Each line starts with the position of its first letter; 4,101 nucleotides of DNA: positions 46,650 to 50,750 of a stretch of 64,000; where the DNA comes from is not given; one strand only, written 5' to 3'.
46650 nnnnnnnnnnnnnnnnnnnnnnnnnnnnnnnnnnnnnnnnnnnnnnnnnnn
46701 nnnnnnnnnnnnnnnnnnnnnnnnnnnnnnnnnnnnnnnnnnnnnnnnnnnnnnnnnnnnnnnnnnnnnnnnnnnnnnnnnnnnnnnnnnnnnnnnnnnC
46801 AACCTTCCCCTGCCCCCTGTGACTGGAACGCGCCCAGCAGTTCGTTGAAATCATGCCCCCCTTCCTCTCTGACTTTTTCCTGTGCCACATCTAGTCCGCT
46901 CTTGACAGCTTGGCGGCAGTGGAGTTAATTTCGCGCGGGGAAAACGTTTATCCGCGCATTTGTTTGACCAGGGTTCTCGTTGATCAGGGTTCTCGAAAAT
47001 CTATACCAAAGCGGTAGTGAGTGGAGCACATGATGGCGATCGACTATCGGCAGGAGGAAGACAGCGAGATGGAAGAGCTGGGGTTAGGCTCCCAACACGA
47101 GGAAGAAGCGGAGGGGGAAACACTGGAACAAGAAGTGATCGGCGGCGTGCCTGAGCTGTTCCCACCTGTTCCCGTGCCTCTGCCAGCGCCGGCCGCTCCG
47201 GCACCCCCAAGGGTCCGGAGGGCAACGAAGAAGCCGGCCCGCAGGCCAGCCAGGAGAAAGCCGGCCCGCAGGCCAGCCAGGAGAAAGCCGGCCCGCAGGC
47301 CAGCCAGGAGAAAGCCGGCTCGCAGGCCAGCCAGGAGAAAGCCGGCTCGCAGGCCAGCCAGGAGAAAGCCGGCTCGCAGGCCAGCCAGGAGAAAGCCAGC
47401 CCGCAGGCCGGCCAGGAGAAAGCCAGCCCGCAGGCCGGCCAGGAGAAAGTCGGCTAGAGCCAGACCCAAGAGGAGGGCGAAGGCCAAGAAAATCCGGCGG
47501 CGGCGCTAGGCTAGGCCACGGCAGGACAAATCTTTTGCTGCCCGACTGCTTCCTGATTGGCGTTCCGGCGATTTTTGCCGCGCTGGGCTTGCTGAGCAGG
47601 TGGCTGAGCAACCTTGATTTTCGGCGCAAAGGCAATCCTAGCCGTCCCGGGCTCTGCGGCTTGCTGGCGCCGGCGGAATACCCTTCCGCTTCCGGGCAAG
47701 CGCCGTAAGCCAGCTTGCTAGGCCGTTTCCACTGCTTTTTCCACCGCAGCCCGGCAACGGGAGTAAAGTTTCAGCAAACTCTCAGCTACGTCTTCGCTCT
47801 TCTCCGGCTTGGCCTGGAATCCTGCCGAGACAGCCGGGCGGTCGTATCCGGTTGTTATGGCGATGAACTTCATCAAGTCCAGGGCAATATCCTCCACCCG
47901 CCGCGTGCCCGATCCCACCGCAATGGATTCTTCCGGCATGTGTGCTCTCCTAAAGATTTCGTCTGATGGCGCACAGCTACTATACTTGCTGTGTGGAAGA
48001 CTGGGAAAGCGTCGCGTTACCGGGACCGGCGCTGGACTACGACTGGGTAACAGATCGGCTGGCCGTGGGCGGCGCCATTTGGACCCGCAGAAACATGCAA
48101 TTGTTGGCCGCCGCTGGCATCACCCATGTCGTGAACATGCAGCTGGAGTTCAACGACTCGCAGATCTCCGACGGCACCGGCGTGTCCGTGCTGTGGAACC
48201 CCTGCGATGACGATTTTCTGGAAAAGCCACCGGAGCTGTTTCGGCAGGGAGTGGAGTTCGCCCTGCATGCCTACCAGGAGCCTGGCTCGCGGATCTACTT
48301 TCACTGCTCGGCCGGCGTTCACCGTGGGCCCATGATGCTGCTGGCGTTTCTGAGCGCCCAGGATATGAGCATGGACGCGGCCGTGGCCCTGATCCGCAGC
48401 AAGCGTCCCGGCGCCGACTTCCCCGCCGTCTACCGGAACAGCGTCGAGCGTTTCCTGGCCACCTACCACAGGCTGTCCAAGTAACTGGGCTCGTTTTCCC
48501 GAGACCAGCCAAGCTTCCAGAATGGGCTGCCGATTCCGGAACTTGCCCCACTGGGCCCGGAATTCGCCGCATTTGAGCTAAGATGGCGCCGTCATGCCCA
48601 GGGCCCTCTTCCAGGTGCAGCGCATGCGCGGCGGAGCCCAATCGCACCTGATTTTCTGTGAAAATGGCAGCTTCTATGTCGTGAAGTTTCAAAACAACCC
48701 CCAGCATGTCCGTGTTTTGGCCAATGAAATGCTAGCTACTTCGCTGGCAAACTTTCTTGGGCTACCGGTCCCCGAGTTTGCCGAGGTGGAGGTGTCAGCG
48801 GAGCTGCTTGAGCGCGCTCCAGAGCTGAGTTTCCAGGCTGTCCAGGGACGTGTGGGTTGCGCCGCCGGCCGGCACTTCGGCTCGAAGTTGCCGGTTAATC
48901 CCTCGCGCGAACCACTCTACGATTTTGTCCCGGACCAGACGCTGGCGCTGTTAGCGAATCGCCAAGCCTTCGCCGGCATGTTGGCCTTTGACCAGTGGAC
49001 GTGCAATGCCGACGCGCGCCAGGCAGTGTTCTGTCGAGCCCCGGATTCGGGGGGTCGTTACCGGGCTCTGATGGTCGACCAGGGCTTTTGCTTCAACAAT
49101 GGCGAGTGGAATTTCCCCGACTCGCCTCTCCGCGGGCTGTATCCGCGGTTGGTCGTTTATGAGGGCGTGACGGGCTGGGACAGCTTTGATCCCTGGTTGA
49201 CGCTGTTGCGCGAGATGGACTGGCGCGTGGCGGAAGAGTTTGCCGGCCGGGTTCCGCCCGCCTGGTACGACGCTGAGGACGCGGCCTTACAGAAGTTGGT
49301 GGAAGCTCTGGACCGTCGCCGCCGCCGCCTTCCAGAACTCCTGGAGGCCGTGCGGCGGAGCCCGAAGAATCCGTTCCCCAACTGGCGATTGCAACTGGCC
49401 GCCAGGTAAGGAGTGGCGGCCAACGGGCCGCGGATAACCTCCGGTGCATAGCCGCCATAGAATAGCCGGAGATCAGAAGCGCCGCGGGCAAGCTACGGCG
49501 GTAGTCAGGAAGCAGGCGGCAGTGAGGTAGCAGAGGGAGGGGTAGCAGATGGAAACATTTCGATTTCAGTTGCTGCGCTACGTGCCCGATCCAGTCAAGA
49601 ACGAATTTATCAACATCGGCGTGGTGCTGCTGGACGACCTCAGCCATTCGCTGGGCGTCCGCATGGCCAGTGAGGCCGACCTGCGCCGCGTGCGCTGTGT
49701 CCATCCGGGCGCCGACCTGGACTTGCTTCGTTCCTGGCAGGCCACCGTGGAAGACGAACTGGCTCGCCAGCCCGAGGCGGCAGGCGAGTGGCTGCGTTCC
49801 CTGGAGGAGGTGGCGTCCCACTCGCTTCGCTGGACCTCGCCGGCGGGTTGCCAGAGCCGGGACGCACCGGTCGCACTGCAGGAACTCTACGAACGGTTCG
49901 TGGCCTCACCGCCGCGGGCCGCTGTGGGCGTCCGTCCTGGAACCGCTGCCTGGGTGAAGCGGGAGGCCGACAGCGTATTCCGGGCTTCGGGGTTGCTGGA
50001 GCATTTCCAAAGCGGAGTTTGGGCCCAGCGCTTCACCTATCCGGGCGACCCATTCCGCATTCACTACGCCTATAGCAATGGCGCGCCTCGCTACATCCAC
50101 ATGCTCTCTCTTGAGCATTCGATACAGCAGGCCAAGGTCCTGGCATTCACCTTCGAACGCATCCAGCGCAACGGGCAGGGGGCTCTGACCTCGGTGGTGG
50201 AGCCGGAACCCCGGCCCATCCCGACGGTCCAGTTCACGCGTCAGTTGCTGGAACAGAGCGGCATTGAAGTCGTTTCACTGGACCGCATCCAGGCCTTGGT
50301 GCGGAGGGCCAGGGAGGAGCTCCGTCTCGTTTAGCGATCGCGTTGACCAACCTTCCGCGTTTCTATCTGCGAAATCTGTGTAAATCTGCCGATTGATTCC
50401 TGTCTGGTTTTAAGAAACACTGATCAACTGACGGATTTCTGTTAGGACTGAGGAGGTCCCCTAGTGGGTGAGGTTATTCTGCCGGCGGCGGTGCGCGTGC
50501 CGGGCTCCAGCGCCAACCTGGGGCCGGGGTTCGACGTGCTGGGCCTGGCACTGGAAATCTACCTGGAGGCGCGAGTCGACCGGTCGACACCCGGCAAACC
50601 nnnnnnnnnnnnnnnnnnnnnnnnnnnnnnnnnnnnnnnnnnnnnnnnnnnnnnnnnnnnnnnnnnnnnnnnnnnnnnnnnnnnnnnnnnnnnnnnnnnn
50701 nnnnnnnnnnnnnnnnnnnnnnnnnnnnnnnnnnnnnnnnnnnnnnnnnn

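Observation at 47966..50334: Same-strand trio: Cys-based dual-specificity phosphatase, HipA_C-like protein with degenerate catalytic loop, and DUF3037 protein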

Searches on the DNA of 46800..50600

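Call 76: search_rna_families(source=window, start=46800, end=50600, threshold=evalue, max_evalue=1)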
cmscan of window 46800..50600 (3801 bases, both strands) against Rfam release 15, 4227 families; matches with E-value up to 1: 0.
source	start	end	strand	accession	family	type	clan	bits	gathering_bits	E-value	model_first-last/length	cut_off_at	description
